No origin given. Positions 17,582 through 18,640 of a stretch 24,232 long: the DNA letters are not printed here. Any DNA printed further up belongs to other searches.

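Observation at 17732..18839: Half an aldehyde dehydrogenase next to an A-type Fe-S carrier, with the decarboxylase 1.8 kb upstream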

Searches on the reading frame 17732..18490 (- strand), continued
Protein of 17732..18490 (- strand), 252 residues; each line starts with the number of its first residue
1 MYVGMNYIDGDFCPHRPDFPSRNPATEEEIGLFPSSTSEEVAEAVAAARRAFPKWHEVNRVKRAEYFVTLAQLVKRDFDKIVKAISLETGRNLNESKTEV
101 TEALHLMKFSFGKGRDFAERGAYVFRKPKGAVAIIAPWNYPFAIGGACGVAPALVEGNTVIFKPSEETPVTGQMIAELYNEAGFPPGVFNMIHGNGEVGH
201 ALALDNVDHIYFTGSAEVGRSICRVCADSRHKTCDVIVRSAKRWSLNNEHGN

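Call 26: search_solved_structures(query=window:17735-18490:-, show_alignments=2, max_evalue=1e-20)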
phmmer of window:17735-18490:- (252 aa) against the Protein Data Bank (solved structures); distinct sequences matched with E-value up to 1e-20: 176 (the best 60 are shown).
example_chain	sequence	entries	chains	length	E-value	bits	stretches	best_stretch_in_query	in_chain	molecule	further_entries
6mvu_A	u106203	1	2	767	9.8e-35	123.3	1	8-227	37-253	Aldehyde dehydrogenase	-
6mvr_A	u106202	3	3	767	9.8e-35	123.3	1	8-227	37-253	Aldehyde dehydrogenase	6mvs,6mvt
2d4e_A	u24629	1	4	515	1.2e-33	119.7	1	5-230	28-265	5-carboxymethyl-2-hydroxymuconate semialdehyde dehydrogenase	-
6x9l_A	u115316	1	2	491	1.4e-32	116.2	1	7-229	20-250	Aldehyde dehydrogenase family protein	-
4kna_A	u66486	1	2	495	2.1e-32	115.7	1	7-221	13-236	N-succinylglutamate 5-semialdehyde dehydrogenase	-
7na0_A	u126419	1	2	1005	2.9e-32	115.2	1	19-225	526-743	Bifunctional protein PutA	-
4nm9_A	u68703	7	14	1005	2.9e-32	115.2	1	19-225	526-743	Proline dehydrogenase and Delta-1-pyrroline-5-carboxylate dehydrogenase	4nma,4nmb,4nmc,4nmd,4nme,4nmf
9dla_A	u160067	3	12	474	3.3e-32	115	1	6-226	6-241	NADP-dependent glyceraldehyde-3-phosphate dehydrogenase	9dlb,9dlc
1o9j_A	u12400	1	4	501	3.8e-32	114.8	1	18-233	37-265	ALDEHYDE DEHYDROGENASE, CYTOSOLIC 1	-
5u0l_A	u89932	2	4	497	3.9e-32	114.8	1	4-222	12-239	N-succinylglutamate 5-semialdehyde dehydrogenase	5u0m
8rwk_A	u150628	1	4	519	6.7e-32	114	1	7-229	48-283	Potassium-activated aldehyde dehydrogenase, mitochondrial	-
1a4s_A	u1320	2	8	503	7.1e-32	113.9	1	23-235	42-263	BETAINE ALDEHYDE DEHYDROGENASE | PROTEIN (ALDEHYDE DEHYDROGENASE)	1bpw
4h73_A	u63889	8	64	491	1.1e-31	113.4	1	5-228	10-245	Aldehyde dehydrogenase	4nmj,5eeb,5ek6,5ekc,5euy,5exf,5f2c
7kqv_A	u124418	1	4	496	2.3e-31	112.3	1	18-233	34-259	Aldehyde dehydrogenase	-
4v37_A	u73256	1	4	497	2.6e-31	112.1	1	7-225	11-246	BETAINE ALDEHYDE DEHYDROGENASE, CHLOROPLASTIC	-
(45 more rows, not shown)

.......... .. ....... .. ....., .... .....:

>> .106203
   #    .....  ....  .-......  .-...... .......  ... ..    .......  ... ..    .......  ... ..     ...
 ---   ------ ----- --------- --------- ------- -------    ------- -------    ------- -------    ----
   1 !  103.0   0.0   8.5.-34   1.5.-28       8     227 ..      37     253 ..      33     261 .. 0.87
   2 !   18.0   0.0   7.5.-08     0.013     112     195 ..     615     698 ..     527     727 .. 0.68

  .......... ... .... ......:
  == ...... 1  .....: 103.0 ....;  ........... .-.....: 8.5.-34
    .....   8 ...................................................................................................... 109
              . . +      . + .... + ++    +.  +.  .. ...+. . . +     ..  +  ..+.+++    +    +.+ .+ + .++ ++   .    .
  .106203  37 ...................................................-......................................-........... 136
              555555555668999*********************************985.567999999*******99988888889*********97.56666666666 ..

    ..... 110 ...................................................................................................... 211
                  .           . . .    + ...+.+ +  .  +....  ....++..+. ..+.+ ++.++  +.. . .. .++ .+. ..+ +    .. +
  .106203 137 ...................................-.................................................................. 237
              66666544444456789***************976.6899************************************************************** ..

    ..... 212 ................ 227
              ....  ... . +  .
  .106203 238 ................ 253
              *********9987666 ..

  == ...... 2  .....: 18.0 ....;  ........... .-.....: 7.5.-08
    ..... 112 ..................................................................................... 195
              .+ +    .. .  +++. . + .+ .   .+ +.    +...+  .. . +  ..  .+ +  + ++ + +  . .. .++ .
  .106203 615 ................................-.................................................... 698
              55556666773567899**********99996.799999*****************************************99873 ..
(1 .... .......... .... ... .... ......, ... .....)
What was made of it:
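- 17789..18481 (-): Stretch homologous to full-length ALDHs (residues 4-234). Contains PWNYP (Asn169 equivalent), FKPSEE (Lys192/Glu195 equivalents), HGNGEVG and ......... Numbering offset taken from the ALDH1A1 match (call 26).
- On ALDH superfamily enzyme (PF00171): The numbering offset was checked against ALDH1A1 (call 26).
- Closest known: C-terminal pseudo-Rossmann domain of ALDH16. Different: Sequence similarity to that domain is marginal (E 0.013, call 26).
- The best PDB sequence match is ALDH16 (6mvr/6mvu), whose C-terminal pseudo-Rossmann domain also gives a weak second match (call 26).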

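Call 27: find_homologous_proteins(query=L001:6724-7467:+, max_evalue=1e-10)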
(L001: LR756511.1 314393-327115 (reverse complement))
Query L001:6724-7467:+ (248 aa): 599 proteins with E <= 1e-10 among 896 candidates; the best 120 are listed.
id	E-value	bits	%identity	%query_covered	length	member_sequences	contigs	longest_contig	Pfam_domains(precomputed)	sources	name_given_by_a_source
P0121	1.6e-128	445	79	99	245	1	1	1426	PF00171.28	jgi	jgi:aldehyde dehydrogenase (NAD+)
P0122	5.4e-112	391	71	99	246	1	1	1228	PF00171.28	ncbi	-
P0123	8.5e-88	312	61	100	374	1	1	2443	PF05893.20,PF00171.28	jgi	jgi:aldehyde dehydrogenase (NAD+)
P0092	2.8e-84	300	55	100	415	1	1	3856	PF00171.28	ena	-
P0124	7.6e-83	296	56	100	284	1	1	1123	PF00171.28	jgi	-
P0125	1.5e-81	291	57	98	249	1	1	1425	PF00171.28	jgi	jgi:aldehyde dehydrogenase (NAD+)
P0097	5.0e-81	290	55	100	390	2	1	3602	PF00171.28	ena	-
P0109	7.2e-81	289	57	100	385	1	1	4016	PF00171.28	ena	-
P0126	9.3e-81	289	56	100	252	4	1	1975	PF00171.28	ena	-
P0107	1.1e-80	289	57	99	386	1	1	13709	PF00171.28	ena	-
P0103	1.1e-80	289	57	99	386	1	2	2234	PF00171.28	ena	-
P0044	1.4e-80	288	57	100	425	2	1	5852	PF00171.28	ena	-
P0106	5.8e-80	286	55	100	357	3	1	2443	PF00171.28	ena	-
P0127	1.1e-79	285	54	100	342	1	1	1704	PF00171.28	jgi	jgi:aldehyde dehydrogenase (NAD+)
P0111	1.6e-79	285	54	99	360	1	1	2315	PF00171.28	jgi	jgi:aldehyde dehydrogenase (NAD+)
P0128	2.6e-79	284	55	99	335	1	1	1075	PF00171.28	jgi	jgi:aldehyde dehydrogenase (NAD+)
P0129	3.7e-79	284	55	100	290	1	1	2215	PF00171.28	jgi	jgi:aldehyde dehydrogenase (NAD+)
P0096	1.7e-78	281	54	100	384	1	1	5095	PF00171.28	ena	-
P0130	1.9e-78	281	55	98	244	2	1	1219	PF00171.28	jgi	jgi:aldehyde dehydrogenase (NAD+)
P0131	2.9e-78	281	52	99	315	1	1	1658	PF00171.28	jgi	jgi:aldehyde dehydrogenase (NAD+)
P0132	4.7e-78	280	53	100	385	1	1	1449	PF00171.28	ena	-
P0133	1.8e-77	278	55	99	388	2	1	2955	PF00171.28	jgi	jgi:aldehyde dehydrogenase (NAD+)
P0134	1.8e-77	278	53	100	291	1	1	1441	PF00171.28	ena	-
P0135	2.0e-77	278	55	99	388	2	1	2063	PF00171.28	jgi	-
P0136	3.2e-77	277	54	99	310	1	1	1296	PF00171.28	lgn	-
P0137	4.8e-77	277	55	98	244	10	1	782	PF00171.28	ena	-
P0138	6.0e-77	276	55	98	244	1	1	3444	PF00171.28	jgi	jgi:aldehyde dehydrogenase (NAD+)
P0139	7.4e-77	276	54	99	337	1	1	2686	PF00171.28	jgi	jgi:aldehyde dehydrogenase (NAD+)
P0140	1.0e-76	276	54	100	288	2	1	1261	PF00171.28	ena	-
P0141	1.2e-76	275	54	99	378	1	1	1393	PF00171.28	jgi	jgi:aldehyde dehydrogenase (NAD+)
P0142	1.5e-76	275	54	100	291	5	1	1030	PF00171.28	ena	-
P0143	1.8e-76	275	53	100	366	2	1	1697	PF00171.28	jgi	jgi:aldehyde dehydrogenase (NAD+)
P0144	3.7e-76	274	54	99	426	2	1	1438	PF00171.28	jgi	jgi:aldehyde dehydrogenase (NAD+)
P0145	3.9e-76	274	53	99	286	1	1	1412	PF00171.28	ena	-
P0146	4.2e-76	274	54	99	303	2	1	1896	PF00171.28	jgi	jgi:aldehyde dehydrogenase (NAD+)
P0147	6.3e-76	273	54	99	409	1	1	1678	PF00171.28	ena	-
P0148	8.2e-76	273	55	99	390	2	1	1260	PF00171.28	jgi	jgi:aldehyde dehydrogenase (NAD+)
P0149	1.2e-75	272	69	69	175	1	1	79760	PF00171.28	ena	-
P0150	1.5e-75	272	52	99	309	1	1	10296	PF00171.28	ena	-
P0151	2.4e-75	271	53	99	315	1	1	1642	PF00171.28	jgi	jgi:aldehyde dehydrogenase (NAD+)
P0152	3.0e-75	271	54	99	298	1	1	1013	PF00171.28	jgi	jgi:aldehyde dehydrogenase (NAD+)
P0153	3.4e-75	271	52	99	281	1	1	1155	PF00171.28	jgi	jgi:aldehyde dehydrogenase (NAD+)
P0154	4.9e-75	270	53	98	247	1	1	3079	PF00171.28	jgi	jgi:aldehyde dehydrogenase (NAD+)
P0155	7.9e-75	269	55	99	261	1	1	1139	PF00171.28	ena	-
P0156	8.0e-75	269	53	99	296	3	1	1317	PF00171.28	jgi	-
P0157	9.3e-75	269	53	98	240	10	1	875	PF00171.28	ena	-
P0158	9.4e-75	269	52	100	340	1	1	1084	PF00171.28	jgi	jgi:aldehyde dehydrogenase (NAD+)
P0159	1.1e-74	269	53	99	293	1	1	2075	PF00171.28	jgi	jgi:aldehyde dehydrogenase (NAD+)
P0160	1.2e-74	269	53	100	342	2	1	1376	PF00171.28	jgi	jgi:aldehyde dehydrogenase (NAD+)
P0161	1.5e-74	268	54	99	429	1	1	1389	PF00171.28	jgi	jgi:aldehyde dehydrogenase (NAD+)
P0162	2.2e-74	268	52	99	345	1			PF00171.28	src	-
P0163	2.2e-74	268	52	99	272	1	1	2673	PF00171.28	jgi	jgi:aldehyde dehydrogenase (NAD+)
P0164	2.2e-74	268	52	99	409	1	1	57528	PF00171.28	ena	-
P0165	2.4e-74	268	55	98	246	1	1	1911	PF00171.28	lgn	-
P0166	2.8e-74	268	54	99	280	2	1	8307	PF00171.28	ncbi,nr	ncbi:MAG TPA: aldehyde dehydrogenase family protein, partial [Gemmataceae bacterium]|nr:aldehyde deh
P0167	3.1e-74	267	54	99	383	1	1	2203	PF00171.28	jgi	jgi:aldehyde dehydrogenase (NAD+)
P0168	3.5e-74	267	53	99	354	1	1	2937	PF00171.28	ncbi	-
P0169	4.0e-74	267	53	99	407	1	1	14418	PF00171.28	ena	-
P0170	6.0e-74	267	53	99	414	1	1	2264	PF00171.28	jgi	jgi:aldehyde dehydrogenase (NAD+)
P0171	6.1e-74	266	51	99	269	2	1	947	PF00171.28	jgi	-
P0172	6.6e-74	266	53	100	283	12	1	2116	PF00171.28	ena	-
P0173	6.7e-74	266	53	98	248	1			PF00171.28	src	-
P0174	7.4e-74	266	53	99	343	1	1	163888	PF00171.28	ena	-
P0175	9.5e-74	266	54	99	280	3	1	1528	PF00171.28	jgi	jgi:aldehyde dehydrogenase (NAD+)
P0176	1.3e-73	265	53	99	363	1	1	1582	PF00171.28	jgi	jgi:aldehyde dehydrogenase (NAD+)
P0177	1.4e-73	265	52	98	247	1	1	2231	PF00171.28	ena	-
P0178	1.8e-73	265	50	100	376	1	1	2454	PF00171.28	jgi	-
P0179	1.8e-73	265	51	99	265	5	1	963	PF00171.28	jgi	jgi:aldehyde dehydrogenase (NAD+)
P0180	1.9e-73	265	52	99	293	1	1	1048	PF00171.28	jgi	jgi:aldehyde dehydrogenase (NAD+)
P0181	2.0e-73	265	51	99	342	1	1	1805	PF00171.28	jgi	jgi:aldehyde dehydrogenase (NAD+)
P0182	2.1e-73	265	51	99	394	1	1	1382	PF00171.28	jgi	jgi:aldehyde dehydrogenase (NAD+)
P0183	2.9e-73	264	52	99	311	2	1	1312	PF00171.28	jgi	jgi:aldehyde dehydrogenase (NAD+)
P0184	3.4e-73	264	52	98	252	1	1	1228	PF00171.28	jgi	jgi:aldehyde dehydrogenase (NAD+)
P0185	3.8e-73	264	51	99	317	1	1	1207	PF00171.28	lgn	-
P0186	3.9e-73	264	51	99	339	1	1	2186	PF00171.28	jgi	jgi:aldehyde dehydrogenase (NAD+)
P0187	5.2e-73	263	52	99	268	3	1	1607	PF00171.28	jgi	jgi:aldehyde dehydrogenase (NAD+)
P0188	7.0e-73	263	54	99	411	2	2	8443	PF00171.28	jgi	jgi:aldehyde dehydrogenase (NAD+)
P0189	7.4e-73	263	51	99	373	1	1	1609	PF00171.28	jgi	jgi:aldehyde dehydrogenase (NAD+)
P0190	7.5e-73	263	48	100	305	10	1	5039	PF00171.28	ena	-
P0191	7.9e-73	263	49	98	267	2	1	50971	PF00171.28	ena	-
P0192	8.3e-73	263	54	98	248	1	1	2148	PF00171.28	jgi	-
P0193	8.7e-73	263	51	98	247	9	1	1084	PF00171.28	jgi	jgi:aldehyde dehydrogenase (NAD+)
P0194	9.5e-73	263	54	99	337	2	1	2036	PF00171.28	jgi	jgi:aldehyde dehydrogenase (NAD+)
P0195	1.0e-72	262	52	99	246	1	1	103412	PF00171.28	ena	-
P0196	1.3e-72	262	53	99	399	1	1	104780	PF05893.20,PF00171.28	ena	-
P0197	1.6e-72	262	51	99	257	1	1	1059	PF00171.28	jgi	jgi:aldehyde dehydrogenase (NAD+)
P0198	1.7e-72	262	51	99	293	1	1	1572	PF00171.28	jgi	jgi:aldehyde dehydrogenase (NAD+)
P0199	1.8e-72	262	52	99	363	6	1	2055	PF00171.28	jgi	jgi:aldehyde dehydrogenase (NAD+)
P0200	1.9e-72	262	51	100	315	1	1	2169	PF00171.28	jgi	jgi:aldehyde dehydrogenase (NAD+)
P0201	2.0e-72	262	52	99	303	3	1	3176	PF00171.28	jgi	jgi:aldehyde dehydrogenase (NAD+)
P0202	2.1e-72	261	51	99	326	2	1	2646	PF00171.28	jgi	jgi:aldehyde dehydrogenase (NAD+)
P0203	2.1e-72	261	53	99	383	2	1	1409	PF00171.28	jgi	jgi:aldehyde dehydrogenase (NAD+)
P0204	2.4e-72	261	52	99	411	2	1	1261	PF00171.28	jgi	jgi:aldehyde dehydrogenase (NAD+)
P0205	3.0e-72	261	52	99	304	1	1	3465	PF00171.28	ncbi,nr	ncbi:MAG: aldehyde dehydrogenase family protein, partial [Gemmataceae bacterium]|nr:aldehyde dehydro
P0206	3.0e-72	261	52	99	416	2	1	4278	PF00171.28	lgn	-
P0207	3.2e-72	261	51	99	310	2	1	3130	PF00171.28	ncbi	-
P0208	3.7e-72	261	51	99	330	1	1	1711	PF00171.28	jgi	jgi:aldehyde dehydrogenase (NAD+)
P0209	4.1e-72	261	52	99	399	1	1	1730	PF00171.28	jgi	jgi:aldehyde dehydrogenase (NAD+)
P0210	4.5e-72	260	51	99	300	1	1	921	PF00171.28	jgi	jgi:aldehyde dehydrogenase (NAD+)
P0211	4.8e-72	260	51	99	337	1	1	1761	PF00171.28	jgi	jgi:aldehyde dehydrogenase (NAD+)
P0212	5.3e-72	260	52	99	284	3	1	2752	PF00171.28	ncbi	ncbi:MAG TPA: aldehyde dehydrogenase family protein, partial [Pirellulales bacterium]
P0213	5.9e-72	260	52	99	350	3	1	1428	PF00171.28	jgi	jgi:aldehyde dehydrogenase (NAD+)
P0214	6.1e-72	260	50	99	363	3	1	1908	PF00171.28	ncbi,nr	ncbi:MAG TPA: aldehyde dehydrogenase family protein, partial [Pirellulales bacterium]|nr:aldehyde de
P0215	6.3e-72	260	51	98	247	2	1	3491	PF00171.28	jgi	jgi:aldehyde dehydrogenase (NAD+)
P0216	6.7e-72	260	51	99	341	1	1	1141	PF00171.28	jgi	jgi:aldehyde dehydrogenase (NAD+)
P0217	6.7e-72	260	53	99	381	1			PF00171.28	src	-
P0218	6.9e-72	260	51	99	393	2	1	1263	PF00171.28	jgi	-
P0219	8.0e-72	260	52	99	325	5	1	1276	PF00171.28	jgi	jgi:aldehyde dehydrogenase (NAD+)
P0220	8.3e-72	260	52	98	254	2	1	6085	PF00171.28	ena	-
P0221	9.8e-72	259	52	99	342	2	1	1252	PF00171.28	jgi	jgi:aldehyde dehydrogenase (NAD+)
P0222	9.8e-72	259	52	99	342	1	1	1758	PF00171.28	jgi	jgi:aldehyde dehydrogenase (NAD+)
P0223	9.9e-72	259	53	98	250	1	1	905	PF00171.28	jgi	jgi:aldehyde dehydrogenase (NAD+)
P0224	1.2e-71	259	52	99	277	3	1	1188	PF00171.28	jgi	jgi:aldehyde dehydrogenase (NAD+)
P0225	1.2e-71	259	52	100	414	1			PF00171.28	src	-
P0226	1.3e-71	259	52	99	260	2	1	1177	PF00171.28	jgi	jgi:aldehyde dehydrogenase (NAD+)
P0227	1.4e-71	259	51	99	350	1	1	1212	PF00171.28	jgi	jgi:aldehyde dehydrogenase (NAD+)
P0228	1.5e-71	259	50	99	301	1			PF00171.28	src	-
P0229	1.5e-71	259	50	99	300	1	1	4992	PF00171.28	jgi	jgi:aldehyde dehydrogenase (NAD+)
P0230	2.0e-71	258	53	98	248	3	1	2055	PF00171.28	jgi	jgi:aldehyde dehydrogenase (NAD+)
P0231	2.1e-71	258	52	99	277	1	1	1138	PF00171.28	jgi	jgi:aldehyde dehydrogenase (NAD+)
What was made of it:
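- A protein-database search with an ALDH C-half listed no protein from the 669,797-bp contig among the best 120 (call 27).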

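Call 29: find_encoding_contigs(protein=P0009, flank=7000, max_places=2)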
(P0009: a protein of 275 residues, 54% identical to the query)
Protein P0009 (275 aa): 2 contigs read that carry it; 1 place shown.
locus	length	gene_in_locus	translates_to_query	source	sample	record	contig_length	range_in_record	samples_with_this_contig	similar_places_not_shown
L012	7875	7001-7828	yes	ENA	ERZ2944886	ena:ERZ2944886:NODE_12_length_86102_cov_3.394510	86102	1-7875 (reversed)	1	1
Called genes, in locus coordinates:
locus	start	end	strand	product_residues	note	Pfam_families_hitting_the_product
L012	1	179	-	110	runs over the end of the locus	-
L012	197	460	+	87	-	-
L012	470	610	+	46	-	-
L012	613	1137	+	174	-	-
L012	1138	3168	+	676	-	PF04851:ResIII (weak), PF00270:DEAD, PF22527:DEXQc_Suv3 (faint), PF00271:Helicase_C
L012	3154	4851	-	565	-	-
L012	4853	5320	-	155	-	-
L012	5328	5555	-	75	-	-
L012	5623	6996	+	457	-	PF21448:DNMK, PF14528:LAGLIDADG_3 (faint)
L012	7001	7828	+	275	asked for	PF00171:Aldedh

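Call 30: find_encoding_contigs(protein=P0011, flank=7000, max_places=2)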
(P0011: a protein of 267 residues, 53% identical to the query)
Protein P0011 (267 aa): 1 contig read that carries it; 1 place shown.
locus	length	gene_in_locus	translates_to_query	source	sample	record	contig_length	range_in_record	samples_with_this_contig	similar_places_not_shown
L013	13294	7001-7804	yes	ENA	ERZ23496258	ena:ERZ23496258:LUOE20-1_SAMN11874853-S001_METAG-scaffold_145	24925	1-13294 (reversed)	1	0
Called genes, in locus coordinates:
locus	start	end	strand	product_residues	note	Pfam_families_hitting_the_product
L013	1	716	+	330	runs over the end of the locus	PF00534:Glycos_transf_1 (weak), PF13524:Glyco_trans_1_2 (faint)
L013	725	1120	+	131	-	-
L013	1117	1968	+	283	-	-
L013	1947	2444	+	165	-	-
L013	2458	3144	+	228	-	PF01128:IspD (weak), PF12804:NTP_transf_3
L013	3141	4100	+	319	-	-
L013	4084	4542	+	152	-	-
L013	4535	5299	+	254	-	-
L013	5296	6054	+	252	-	-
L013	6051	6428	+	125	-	-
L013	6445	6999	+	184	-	PF13669:Glyoxalase_4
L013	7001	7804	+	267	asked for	PF00171:Aldedh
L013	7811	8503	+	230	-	PF00171:Aldedh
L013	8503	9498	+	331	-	PF00274:Glycolytic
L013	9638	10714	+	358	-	PF02737:3HCDH_N (weak), PF03435:Sacchrp_dh_NADP (weak), PF03807:F420_oxidored (faint), PF16653:Sacchrp_dh_C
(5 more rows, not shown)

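Call 43: predict_structure(alignment_id=A3)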
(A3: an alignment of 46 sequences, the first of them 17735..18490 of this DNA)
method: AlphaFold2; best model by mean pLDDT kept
length: 252 residues; sequences in the alignment: 46
mean_pLDDT: 90.3   pTM: 0.88
mean pLDDT of the five models: 90.3, 89.9, 89.5, 89.4, 88.3
residues with pLDDT >= 90: 207; 70-90: 17; 50-70: 11; < 50: 17
segments of 3 or more residues with pLDDT < 50: 117-123, 241-243, 246-252
pLDDT, mean of each block of 10 residues (from residue 1): 96 97 96 98 99 96 95 98 97 97 90 57 65 95 90 95 98 98 98 97 98 93 96 86 45 32
secondary structure, 60 per line:
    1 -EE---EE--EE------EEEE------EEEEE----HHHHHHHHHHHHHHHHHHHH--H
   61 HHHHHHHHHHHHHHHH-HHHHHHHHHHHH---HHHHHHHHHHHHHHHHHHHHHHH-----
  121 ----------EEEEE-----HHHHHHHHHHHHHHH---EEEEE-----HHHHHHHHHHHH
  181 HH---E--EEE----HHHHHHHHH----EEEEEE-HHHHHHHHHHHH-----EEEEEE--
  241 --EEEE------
elements in order: E19-22 E29-33 H38-57 H60-76 H78-89 H93-115 E131-135 H141-155 E159-163 H169-182 E189-191 H196-204 E209-214 H216-227 E233-238 E243-246
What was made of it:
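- Fold: AF2 pLDDT 90.3, five-stranded sheet with the new tail as the last strand (call 43).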
